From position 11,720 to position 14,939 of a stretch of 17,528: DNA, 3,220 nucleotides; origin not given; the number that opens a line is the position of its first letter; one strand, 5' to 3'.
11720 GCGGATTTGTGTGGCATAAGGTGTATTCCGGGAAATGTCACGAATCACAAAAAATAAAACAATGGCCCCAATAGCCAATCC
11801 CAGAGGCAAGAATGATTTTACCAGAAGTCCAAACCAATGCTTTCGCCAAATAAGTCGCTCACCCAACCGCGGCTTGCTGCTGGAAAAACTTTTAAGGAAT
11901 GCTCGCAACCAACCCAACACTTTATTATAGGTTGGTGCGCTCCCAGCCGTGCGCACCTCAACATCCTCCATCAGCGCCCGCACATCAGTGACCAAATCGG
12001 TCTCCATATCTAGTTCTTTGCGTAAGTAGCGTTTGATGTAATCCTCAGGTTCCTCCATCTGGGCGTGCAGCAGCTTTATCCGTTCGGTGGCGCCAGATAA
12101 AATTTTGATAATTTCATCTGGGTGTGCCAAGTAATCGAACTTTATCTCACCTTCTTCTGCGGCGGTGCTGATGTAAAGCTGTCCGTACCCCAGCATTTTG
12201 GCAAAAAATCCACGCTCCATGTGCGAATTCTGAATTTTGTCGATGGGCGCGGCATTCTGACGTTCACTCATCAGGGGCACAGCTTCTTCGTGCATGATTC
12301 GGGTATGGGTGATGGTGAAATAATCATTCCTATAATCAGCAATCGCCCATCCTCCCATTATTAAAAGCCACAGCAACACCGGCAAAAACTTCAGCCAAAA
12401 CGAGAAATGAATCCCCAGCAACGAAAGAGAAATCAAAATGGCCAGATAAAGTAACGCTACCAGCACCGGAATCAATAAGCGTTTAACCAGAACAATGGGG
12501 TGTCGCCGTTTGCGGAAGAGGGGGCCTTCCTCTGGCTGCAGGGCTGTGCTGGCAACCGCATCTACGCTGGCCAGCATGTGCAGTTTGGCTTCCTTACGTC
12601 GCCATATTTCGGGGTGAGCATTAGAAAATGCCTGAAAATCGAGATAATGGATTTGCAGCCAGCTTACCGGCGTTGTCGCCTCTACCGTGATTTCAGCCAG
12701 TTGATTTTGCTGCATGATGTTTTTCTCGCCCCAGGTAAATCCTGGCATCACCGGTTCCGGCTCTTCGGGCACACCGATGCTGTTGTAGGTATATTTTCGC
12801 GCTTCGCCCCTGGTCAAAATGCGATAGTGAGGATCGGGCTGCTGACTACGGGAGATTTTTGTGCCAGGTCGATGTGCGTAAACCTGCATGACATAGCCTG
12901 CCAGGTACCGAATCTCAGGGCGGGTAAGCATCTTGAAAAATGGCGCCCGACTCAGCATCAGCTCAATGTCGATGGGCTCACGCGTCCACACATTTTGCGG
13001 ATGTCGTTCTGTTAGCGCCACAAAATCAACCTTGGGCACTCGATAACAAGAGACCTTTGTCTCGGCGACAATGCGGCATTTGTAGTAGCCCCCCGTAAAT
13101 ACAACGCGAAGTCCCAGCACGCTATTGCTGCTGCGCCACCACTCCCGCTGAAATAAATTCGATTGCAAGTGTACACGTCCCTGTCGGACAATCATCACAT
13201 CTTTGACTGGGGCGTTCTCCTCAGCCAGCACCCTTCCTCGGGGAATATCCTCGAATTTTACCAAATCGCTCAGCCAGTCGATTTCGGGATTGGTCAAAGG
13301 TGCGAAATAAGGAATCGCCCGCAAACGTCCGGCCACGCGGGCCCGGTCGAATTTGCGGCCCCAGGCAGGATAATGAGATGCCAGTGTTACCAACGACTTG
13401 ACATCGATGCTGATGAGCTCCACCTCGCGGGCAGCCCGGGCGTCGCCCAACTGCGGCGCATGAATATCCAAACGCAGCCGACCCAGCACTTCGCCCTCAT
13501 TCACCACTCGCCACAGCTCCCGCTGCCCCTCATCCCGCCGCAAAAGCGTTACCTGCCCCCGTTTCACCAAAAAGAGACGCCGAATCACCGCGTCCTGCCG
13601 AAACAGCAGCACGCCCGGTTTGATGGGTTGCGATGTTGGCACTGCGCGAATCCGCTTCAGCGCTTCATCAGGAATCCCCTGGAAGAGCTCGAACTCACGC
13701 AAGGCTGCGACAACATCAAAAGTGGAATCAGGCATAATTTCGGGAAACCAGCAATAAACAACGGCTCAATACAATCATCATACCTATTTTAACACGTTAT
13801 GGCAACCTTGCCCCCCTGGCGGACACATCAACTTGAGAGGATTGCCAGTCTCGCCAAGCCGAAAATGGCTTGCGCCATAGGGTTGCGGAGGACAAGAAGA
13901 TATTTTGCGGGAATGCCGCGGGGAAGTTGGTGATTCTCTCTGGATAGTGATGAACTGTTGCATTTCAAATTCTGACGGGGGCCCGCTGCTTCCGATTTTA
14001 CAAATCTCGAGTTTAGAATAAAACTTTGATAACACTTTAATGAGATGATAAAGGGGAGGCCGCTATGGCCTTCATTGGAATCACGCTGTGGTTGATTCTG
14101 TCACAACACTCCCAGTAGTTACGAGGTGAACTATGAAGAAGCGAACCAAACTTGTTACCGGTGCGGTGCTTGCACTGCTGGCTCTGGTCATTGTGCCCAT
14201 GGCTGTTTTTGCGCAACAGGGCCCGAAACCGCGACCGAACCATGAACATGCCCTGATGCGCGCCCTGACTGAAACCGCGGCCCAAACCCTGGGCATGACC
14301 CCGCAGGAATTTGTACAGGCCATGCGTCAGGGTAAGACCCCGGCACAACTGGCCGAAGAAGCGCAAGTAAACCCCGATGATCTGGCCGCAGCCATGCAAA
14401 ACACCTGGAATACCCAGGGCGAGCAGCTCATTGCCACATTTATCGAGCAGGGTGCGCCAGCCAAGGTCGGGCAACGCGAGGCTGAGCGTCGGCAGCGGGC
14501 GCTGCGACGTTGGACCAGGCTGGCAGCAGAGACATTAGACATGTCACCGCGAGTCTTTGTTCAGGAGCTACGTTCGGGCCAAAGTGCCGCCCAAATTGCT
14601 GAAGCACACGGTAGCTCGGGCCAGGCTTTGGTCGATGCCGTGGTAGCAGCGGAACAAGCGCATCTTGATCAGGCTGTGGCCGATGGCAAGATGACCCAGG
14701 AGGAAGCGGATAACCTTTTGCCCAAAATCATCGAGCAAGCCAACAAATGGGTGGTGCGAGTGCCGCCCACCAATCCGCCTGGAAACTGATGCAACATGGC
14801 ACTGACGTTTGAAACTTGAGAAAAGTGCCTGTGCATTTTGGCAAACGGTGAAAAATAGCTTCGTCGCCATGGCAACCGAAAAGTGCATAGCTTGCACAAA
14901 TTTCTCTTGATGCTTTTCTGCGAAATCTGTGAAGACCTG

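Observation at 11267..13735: Unusual architecture: 3x cNMP-binding-like domains fused to 2x membrane-anchored bacterial PH (YdbT-like) modules, with no enzymatic output domain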

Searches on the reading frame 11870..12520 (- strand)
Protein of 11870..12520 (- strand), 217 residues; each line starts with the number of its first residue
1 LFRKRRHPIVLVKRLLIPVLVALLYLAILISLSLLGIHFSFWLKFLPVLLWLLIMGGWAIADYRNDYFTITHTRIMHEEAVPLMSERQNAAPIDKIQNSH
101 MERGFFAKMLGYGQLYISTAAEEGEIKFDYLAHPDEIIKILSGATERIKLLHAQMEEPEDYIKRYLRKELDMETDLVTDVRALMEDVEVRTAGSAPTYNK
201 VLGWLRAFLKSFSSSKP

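Call 8: search_protein_families(library=pfam, proteins=[window:11870-12520:-], max_evalue=1)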
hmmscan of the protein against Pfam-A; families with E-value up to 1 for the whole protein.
seq(217 aa): 4 families
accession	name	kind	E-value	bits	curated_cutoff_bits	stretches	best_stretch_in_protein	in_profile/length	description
PF03703.20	bPH_2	-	1.6e-07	31.9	22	1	63-138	1-75/78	Bacterial PH domain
PF15665.10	FAM184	-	0.14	12.3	32.7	1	131-189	21-78/211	Family with sequence similarity 184, A and B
PF08999.15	SP_C-Propep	-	0.34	11.2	25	1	10-40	34-64/96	Surfactant protein C, N terminal propeptide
PF13858.11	DUF4199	-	0.5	11.2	32.3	1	20-67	5-56/165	Protein of unknown function (DUF4199)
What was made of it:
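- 12101..12328 (-): bPH_2 domain 1 (aa 470-545). D471 is invariant; N470, T476 and R479 are nearly invariant. Pfam 31.9 bits (call 8).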

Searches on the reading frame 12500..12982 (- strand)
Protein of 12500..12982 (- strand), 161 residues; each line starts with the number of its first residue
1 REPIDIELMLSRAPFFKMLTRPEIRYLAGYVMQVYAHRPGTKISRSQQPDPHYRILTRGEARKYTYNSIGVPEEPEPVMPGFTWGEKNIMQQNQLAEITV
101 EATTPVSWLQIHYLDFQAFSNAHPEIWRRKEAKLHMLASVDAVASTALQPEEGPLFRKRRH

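Call 8: search_protein_families(library=pfam, proteins=[window:12500-12982:-], max_evalue=1)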
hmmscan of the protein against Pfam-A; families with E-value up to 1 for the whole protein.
seq(161 aa): 1 family
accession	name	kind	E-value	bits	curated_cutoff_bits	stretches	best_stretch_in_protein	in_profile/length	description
PF00027.35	cNMP_binding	-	0.0032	17.8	27.5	1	38-121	5-87/89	Cyclic nucleotide-binding domain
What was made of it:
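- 12596..12958 (-): CNB-fold domain 3 (aa 260-380). It is membrane-proximal and is the one shared with single-CNB relatives. It keeps G336-E337 but has A347/E348 in place of Arg-Ser/Thr. Pfam 17.8 bits alone (call 8).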

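Call 35: search_solved_structures(query=window:12500-12982:-, max_evalue=1, show_alignments=3)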
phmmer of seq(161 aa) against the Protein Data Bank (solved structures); distinct sequences matched with E-value up to 1: 10.
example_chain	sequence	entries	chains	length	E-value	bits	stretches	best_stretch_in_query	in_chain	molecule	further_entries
1u12_A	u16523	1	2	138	0.002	21.3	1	70-127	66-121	cyclic nucleotide binding domain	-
1vp6_A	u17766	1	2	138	0.0021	21.2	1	70-127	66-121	Cyclic-nucleotide binding domain of mesorhizobium loti CNG potassium channel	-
4muv_A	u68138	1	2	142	0.0021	21.2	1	73-127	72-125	Cyclic nucleotide-gated potassium channel mll3241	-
3cl1_A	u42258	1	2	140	0.0022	21.2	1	70-127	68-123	Mll3241 protein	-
3clp_A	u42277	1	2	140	0.0023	21.1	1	70-127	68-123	Mll3241 protein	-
2k0g_A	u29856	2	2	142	0.0023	21.1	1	70-127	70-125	Mll3241 protein | Cyclic nucleotide-gated potassium channel mll3241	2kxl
3co2_A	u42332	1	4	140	0.0035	20.5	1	70-127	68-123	Mlotik1 ion channel protein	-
4chv_A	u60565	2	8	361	0.012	18.7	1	71-127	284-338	CYCLIC NUCLEOTIDE-GATED POTASSIUM CHANNEL MLL3241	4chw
2zd9_A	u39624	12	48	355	0.013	18.7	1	71-127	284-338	Mll3241 protein | Cyclic nucleotide-gated potassium channel mll3241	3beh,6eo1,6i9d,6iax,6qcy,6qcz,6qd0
6m63_A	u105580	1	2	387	0.035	17.3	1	75-127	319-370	Chimera of Cyclic nucleotide-gated potassium channel mll3241 and Yellow fluorescent protei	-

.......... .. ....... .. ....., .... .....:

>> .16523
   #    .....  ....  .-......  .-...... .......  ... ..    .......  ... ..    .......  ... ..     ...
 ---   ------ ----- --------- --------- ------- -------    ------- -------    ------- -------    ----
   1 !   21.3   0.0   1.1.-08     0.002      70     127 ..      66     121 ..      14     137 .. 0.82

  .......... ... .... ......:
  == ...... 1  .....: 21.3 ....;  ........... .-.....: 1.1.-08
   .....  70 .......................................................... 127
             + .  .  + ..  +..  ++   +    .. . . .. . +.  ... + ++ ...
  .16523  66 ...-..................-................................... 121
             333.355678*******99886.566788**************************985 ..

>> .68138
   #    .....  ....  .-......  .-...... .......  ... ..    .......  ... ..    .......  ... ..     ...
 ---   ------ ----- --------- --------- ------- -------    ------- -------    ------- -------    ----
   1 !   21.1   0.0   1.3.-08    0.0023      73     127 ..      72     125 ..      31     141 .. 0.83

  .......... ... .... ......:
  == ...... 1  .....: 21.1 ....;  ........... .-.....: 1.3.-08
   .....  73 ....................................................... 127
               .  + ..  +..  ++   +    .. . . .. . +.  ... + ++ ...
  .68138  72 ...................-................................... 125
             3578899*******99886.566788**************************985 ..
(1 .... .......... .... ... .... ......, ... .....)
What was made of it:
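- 12596..12958 (-): Alignment to the MloK1 CNBD (call 35).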

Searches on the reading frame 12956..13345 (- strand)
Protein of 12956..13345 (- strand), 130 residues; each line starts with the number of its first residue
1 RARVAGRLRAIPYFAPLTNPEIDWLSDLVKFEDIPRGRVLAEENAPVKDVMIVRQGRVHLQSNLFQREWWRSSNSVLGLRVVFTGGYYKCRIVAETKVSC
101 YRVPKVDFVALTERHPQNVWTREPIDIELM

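Call 8: search_protein_families(library=pfam, proteins=[window:12956-13345:-], max_evalue=1)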
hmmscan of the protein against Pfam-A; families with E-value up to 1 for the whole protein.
seq(130 aa): 1 family
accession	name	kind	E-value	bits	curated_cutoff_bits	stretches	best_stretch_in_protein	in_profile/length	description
PF00027.35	cNMP_binding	-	2e-08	34.5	27.5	1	34-115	4-89/89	Cyclic nucleotide-binding domain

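Call 37: search_solved_structures(query=window:12956-13345:-, max_evalue=10, show_alignments=3)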
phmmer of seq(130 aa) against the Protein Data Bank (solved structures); distinct sequences matched with E-value up to 10: 4.
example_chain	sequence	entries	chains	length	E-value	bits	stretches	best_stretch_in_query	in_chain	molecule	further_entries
3mdp_A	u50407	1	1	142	0.024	17.8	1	7-60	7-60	Cyclic nucleotide-binding domain (CNMP-BD) protein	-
4uc4_A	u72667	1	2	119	0.035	17.2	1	84-125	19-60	Lysine-specific demethylase 4B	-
9h44_A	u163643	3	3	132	0.042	17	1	84-125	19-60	Lysine-specific demethylase 4B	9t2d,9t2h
8gic_A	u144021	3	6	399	1.5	11.9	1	37-104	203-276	Non-ribosomal peptide synthetase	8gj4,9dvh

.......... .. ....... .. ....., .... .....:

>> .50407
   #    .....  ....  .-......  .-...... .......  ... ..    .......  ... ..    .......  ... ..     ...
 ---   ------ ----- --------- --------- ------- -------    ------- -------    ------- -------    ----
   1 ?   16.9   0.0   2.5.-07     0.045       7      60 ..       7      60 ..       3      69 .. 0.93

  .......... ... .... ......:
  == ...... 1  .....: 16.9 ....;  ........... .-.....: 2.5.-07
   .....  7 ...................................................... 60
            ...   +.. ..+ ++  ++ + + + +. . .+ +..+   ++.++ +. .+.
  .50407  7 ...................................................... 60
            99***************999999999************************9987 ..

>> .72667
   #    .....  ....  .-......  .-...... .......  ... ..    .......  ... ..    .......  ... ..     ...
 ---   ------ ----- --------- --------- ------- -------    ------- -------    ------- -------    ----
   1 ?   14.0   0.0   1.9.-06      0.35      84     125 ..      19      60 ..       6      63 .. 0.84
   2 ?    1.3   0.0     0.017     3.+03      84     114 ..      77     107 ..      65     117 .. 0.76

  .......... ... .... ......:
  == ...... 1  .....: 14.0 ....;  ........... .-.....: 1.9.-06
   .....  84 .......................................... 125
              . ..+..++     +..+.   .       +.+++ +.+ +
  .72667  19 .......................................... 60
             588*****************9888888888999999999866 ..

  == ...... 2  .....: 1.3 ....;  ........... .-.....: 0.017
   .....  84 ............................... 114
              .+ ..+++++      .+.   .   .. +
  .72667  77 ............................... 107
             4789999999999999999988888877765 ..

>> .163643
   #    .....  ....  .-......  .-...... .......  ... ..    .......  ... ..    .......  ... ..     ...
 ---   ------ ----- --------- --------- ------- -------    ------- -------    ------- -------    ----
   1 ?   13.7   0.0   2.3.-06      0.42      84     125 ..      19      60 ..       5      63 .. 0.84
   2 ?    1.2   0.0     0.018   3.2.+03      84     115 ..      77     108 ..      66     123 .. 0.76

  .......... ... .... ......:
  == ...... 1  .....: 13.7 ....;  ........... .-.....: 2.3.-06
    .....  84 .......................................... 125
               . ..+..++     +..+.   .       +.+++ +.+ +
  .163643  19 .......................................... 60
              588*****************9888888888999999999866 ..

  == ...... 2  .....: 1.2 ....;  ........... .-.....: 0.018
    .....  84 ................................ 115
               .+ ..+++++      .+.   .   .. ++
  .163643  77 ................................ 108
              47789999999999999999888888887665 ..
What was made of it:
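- Tried and rejected: No alignment covered the cassette (call 37).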

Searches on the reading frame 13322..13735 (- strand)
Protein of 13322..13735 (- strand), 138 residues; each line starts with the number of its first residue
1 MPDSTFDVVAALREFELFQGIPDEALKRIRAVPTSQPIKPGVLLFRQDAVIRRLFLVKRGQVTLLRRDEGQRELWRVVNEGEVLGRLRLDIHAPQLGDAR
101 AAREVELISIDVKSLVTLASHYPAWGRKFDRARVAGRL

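Call 8: search_protein_families(library=pfam, proteins=[window:13322-13735:-], max_evalue=1)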
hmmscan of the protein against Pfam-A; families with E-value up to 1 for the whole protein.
seq(138 aa): 1 family
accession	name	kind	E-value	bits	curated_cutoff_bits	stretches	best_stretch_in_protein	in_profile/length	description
PF00027.35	cNMP_binding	-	2.6e-10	40.6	27.5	1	38-120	4-87/89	Cyclic nucleotide-binding domain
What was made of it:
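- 13361..13717 (-): CNB-fold domain 1 (aa 7-125). Positions equivalent to CRP E72/R82/S83 are R86/Q95/L96. Pfam 40.6 bits (call 8).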

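Call 36: search_solved_structures(query=window:13322-13735:-, max_evalue=1, show_alignments=3)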
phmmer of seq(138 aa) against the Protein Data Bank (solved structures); distinct sequences matched with E-value up to 1: 97 (the best 60 are shown).
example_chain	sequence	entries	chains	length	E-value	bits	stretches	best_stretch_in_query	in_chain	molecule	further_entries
2pqq_A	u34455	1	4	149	5.5e-06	29.9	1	11-111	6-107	Putative transcriptional regulator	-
4d7s_A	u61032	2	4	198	8.2e-06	29.3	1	14-128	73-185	STHK_CNBD_CGMP | STHK_CNBD_CAMP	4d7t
8vtb_A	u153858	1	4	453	1.7e-05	28.3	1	13-128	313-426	Transcriptional regulator, Crp/Fnr family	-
8vta_A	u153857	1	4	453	1.7e-05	28.2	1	13-128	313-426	Transcriptional regulator, Crp/Fnr family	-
6vxz_A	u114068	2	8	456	1.8e-05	28.2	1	13-128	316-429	SthK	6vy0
7rtf_A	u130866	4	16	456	1.8e-05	28.2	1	13-128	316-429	SthK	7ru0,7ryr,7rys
7rsh_A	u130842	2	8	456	1.8e-05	28.2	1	13-128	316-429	SthK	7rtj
10rx_A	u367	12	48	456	1.8e-05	28.2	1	13-128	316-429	Transcriptional regulator, Crp/Fnr family | SthK cyclic nucleotide-gated potassium channel | Putative transcriptional regulator, Crp/Fnr family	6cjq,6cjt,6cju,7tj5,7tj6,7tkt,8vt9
3e97_A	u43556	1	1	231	0.0004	23.8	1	12-109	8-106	Transcriptional regulator, Crp/Fnr family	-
7ets_A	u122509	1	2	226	0.0014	22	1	16-89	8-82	Crp/Fnr family transcriptional regulator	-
5d1i_A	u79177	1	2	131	0.0015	21.9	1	11-123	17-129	Cyclic nucleotide-binding protein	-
5w5b_A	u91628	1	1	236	0.0021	21.5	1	37-129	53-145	HTH-type transcriptional regulator Cmr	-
5j48_A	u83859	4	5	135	0.0021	21.5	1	11-114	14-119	cGMP-dependent protein kinase 1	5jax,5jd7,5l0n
5w5a_A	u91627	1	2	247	0.0022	21.4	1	37-129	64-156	HTH-type transcriptional regulator Cmr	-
4ku7_A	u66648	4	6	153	0.0027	21.2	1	11-115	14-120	cGMP-dependent protein kinase 1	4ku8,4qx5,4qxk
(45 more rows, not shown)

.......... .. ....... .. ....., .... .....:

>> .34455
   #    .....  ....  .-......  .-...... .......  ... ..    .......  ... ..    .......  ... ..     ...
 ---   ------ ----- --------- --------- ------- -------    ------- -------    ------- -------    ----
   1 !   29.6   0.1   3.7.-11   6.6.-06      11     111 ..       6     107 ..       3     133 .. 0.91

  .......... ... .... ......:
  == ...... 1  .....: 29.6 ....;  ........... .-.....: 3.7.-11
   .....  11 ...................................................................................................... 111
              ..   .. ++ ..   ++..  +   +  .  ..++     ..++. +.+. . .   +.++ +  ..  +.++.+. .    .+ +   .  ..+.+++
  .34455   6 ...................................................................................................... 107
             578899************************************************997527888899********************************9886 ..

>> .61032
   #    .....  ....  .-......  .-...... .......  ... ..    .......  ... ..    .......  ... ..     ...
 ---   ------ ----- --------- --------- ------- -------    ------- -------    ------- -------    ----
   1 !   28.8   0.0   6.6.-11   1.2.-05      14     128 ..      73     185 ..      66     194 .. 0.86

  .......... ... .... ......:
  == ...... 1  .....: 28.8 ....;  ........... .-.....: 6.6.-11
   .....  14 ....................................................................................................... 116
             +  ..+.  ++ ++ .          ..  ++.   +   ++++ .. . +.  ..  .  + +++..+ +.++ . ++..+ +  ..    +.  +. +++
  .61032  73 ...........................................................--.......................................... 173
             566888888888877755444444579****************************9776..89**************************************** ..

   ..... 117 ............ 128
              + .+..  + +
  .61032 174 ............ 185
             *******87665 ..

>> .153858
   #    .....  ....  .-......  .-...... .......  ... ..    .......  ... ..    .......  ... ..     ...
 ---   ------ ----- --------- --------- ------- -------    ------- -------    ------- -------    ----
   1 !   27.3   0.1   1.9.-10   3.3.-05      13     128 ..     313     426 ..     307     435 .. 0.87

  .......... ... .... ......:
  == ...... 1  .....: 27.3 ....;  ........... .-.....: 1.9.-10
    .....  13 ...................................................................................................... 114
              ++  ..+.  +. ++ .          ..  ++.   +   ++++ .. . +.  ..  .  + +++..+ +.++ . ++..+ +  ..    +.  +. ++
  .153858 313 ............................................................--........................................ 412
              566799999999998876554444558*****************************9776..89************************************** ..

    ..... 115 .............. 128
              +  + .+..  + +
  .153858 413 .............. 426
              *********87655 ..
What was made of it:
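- Closest known: Prokaryotic cyclic-nucleotide-gated K+ channels MloK1 and SthK. Same: These are the best PDB sequence matches of CNB1 (SthK, E=8e-6) and CNB3 (MloK1, E=2e-3) (calls 35, 36).
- CNB1 and CNB3 align best to the CNBDs of the SthK and MloK1 channels (calls 35, 36).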

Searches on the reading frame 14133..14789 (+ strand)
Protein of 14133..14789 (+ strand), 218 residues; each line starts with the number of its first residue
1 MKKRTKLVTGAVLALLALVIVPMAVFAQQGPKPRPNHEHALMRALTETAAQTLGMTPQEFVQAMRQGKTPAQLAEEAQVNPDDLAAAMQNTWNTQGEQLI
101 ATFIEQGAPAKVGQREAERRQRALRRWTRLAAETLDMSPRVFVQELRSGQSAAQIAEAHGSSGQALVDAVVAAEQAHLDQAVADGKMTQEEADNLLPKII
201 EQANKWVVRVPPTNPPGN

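Call 8: search_protein_families(library=pfam, proteins=[window:14133-14789:+], max_evalue=1)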
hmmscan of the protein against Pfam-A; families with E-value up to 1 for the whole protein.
window:14133-14789:+ (218 aa): 13 families
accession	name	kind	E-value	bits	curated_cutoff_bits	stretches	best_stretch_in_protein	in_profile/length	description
PF13693.12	HTH_35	-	0.00019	21.8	25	1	65-106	13-53/75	Winged helix-turn-helix DNA-binding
PF12833.13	HTH_18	-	0.00021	21.9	33.6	1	43-87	10-53/80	Helix-turn-helix domain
PF11268.13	DUF3071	-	0.00029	21.4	26.9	2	123-187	42-108/168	Protein of unknown function (DUF3071)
PF04255.20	DUF433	-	0.0027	17.9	23.6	1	55-88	19-53/56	Protein of unknown function (DUF433)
PF13335.12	Mg_chelatase_C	-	0.0063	17.5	26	1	43-89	46-92/94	Magnesium chelatase, subunit ChlI C-terminal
PF00816.26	Histone_HNS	-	0.037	14.2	25.6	0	54-73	17-36/38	H-NS histone C-terminal domain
PF03683.19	UPF0175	-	0.073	13.2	27.9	0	47-65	3-21/75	Uncharacterised protein family (UPF0175)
PF20132.4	DUF6522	-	0.081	13.1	25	0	48-68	17-37/88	Family of unknown function (DUF6522)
PF01361.26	Tautomerase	-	0.1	13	22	0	40-63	18-41/60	Tautomerase enzyme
PF01527.26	HTH_Tnp_1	-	0.15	12.8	24.1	0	97-139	13-55/75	Transposase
PF09391.15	DUF2000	-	0.15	12.4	25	0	39-84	62-108/133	Protein of unknown function (DUF2000)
PF20787.2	SPP1_GP23-1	-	0.16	12.4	27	1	178-195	21-38/47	SPP1 phage GP23.1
PF06527.16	TniQ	-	0.23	12.5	27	1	40-127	29-100/142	TniQ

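Call 22: search_protein_families(library=padloc, proteins=[window:14133-14789:+], max_evalue=0.01)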
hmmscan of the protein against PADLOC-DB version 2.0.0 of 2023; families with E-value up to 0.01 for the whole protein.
window:14133-14789:+ (218 aa): 0 families
